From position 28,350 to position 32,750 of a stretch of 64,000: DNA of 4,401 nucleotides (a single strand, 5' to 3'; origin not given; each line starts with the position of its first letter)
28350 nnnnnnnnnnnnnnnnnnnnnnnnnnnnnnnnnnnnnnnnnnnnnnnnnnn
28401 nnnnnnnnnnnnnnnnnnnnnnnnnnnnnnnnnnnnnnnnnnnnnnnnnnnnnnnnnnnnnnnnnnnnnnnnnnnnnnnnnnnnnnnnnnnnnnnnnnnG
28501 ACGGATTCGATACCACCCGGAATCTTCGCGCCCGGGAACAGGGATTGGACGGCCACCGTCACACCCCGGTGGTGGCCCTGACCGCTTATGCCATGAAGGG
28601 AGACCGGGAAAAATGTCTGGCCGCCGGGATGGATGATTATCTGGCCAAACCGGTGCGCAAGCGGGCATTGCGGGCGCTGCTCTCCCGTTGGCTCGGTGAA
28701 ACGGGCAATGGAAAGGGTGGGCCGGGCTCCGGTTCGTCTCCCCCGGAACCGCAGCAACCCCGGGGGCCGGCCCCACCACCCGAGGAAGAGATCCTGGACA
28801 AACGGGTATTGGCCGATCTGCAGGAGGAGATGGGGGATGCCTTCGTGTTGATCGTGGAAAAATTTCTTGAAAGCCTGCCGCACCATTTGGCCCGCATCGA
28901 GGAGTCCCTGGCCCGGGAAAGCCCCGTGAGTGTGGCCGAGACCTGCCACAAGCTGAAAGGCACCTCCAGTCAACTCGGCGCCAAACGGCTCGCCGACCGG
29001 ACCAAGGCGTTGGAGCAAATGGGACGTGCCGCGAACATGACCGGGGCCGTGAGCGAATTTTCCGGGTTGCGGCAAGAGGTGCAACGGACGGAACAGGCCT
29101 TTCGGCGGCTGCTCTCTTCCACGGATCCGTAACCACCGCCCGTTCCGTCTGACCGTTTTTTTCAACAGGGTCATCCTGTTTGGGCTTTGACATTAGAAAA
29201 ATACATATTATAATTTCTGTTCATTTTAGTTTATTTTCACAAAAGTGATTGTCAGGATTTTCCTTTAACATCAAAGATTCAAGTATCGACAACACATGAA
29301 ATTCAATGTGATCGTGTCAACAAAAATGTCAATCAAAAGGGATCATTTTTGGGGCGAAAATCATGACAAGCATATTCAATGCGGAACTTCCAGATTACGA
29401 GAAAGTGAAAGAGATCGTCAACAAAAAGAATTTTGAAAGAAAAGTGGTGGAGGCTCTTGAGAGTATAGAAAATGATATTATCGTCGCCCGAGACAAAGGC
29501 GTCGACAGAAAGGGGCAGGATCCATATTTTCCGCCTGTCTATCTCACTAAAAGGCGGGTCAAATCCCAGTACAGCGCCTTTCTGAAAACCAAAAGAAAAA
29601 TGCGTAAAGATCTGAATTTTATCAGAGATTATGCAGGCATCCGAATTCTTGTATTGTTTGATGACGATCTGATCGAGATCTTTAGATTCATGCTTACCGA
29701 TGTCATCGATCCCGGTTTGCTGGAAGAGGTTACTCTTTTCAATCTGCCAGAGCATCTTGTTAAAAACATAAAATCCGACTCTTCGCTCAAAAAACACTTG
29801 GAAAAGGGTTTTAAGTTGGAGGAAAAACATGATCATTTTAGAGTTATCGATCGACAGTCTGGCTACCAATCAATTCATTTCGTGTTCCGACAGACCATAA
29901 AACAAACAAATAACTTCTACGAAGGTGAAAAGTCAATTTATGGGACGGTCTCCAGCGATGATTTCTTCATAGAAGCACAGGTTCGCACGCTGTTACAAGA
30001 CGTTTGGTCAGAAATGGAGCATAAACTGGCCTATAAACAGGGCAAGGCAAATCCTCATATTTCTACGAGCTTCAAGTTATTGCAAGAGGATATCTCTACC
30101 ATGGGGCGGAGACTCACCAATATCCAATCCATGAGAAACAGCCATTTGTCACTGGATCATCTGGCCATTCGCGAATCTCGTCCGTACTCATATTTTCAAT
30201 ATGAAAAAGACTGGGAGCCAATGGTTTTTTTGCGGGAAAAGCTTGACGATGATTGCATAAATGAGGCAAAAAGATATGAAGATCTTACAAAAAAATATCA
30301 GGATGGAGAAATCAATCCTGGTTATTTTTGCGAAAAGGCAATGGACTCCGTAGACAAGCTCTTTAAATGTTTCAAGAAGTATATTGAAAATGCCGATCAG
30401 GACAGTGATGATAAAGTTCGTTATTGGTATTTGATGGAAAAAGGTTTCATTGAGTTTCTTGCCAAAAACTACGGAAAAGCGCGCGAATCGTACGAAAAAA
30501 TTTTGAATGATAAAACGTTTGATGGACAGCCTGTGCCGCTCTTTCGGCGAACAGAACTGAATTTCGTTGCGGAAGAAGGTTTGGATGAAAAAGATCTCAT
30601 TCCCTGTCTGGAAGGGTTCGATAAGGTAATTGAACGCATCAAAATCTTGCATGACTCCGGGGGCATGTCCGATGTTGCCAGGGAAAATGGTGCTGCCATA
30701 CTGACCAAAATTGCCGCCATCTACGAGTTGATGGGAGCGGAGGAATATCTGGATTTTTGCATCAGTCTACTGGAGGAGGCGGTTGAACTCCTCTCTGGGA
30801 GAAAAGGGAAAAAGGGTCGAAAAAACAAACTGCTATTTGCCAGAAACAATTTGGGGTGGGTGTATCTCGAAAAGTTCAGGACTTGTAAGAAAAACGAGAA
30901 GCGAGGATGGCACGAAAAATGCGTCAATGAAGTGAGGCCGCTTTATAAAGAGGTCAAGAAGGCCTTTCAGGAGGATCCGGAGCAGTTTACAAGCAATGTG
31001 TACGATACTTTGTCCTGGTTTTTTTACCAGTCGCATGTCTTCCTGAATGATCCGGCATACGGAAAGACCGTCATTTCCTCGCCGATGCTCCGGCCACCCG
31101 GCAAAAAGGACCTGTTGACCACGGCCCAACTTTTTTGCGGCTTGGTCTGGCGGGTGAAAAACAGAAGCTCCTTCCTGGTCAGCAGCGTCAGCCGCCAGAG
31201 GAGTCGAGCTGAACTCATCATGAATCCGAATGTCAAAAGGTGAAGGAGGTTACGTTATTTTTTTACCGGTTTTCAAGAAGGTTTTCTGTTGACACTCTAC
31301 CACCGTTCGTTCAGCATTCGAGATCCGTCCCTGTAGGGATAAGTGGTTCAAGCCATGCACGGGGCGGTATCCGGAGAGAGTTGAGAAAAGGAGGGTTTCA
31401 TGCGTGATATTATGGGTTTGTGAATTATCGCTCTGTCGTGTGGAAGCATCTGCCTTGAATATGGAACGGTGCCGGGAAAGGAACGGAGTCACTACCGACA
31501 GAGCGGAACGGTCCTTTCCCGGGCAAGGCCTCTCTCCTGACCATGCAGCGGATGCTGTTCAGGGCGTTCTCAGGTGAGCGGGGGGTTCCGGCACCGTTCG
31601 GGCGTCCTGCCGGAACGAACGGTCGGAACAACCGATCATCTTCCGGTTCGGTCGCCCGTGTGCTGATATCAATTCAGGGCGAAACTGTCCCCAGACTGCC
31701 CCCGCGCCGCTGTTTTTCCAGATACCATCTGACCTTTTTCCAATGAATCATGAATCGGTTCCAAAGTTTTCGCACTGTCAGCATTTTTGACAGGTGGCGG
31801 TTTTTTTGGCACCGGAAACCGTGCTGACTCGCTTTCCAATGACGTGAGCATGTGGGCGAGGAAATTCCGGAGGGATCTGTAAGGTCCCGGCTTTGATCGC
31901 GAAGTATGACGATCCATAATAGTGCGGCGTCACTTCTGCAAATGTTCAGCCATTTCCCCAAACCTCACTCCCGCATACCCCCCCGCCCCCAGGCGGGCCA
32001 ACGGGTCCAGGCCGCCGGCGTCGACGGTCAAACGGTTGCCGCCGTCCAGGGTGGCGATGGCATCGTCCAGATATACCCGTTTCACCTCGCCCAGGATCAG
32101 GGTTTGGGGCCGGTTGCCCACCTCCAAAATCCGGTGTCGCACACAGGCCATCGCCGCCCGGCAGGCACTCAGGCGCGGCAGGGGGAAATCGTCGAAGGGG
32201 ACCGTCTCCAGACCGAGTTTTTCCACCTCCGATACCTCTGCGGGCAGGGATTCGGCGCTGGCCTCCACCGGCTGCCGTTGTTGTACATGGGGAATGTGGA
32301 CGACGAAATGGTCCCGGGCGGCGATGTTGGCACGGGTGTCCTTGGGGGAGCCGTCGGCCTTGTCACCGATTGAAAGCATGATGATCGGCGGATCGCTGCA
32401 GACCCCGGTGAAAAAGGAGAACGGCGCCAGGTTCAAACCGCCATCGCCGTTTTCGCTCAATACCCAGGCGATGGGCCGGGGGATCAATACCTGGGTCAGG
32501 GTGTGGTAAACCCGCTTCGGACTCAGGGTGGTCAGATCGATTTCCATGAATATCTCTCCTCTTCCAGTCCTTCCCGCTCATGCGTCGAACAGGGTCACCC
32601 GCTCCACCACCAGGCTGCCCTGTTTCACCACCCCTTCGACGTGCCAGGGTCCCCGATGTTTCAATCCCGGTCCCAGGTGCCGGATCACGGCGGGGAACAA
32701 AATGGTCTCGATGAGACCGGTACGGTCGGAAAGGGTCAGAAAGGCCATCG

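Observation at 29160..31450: Orphan RelA/SpoT-synthetase::helical-repeat fusion on an AT-rich islet: candidate single-gene toxSAS-like defence/stress module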

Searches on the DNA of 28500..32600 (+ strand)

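Call 24: search_rna_families(source=window, start=28500, end=32600, threshold=evalue, max_evalue=1)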
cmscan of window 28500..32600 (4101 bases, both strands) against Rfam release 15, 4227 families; matches with E-value up to 1: 1.
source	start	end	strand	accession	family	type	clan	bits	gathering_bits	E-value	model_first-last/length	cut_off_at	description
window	30842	30914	+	RF02248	Six3os1_3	Gene; lncRNA;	-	15.7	40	0.87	1-75/75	no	Six3os1 conserved region 3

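Call 80: search_dna_similar(query=window:29133-31930:+, collection=plasmids, mode=distant, max_rows=8)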
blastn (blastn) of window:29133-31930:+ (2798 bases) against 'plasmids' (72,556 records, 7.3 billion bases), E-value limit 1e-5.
No match.
